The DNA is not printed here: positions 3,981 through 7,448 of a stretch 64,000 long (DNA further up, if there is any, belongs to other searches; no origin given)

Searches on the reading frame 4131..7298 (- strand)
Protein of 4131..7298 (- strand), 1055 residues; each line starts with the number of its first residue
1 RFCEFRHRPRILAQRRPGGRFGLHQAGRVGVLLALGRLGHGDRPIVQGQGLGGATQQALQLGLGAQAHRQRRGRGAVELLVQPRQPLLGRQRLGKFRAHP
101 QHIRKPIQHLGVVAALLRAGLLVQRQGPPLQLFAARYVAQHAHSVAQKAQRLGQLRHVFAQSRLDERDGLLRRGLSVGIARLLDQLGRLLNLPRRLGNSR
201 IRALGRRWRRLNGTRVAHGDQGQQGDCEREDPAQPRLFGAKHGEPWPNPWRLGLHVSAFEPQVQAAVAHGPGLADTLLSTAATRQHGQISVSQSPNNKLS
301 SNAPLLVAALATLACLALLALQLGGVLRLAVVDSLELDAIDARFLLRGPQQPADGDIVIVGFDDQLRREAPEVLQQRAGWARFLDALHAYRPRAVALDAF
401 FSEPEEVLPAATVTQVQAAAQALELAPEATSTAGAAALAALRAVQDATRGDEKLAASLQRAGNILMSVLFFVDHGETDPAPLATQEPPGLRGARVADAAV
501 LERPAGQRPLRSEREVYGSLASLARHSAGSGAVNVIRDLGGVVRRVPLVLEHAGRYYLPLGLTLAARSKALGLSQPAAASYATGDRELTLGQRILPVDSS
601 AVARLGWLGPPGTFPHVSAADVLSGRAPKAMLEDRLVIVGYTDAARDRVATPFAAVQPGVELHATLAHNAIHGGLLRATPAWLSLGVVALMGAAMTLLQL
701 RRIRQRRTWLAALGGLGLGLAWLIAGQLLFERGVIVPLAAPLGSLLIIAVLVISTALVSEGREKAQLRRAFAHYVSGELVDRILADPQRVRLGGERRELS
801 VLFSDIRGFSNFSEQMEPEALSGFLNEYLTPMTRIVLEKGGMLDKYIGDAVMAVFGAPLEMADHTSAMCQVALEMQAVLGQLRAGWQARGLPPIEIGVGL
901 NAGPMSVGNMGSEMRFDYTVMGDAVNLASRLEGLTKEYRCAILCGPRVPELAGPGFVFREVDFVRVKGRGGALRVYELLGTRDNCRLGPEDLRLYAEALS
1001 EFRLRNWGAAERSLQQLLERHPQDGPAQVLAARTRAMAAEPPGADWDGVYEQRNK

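Call 8: search_protein_families(library=pfam, proteins=[window:4131-7298:-], max_evalue=0.001)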
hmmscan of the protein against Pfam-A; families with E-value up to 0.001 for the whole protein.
window:4131-7298:- (1055 aa): 2 families
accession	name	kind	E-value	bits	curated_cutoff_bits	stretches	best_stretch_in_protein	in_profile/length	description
PF05226.16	CHASE2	-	1.5e-40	139.8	26.3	1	319-691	7-251/257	CHASE2 domain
PF00211.25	Guanylate_cyc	-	1.2e-22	80.9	21.9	1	798-971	8-175/183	Adenylate and Guanylate cyclase catalytic domain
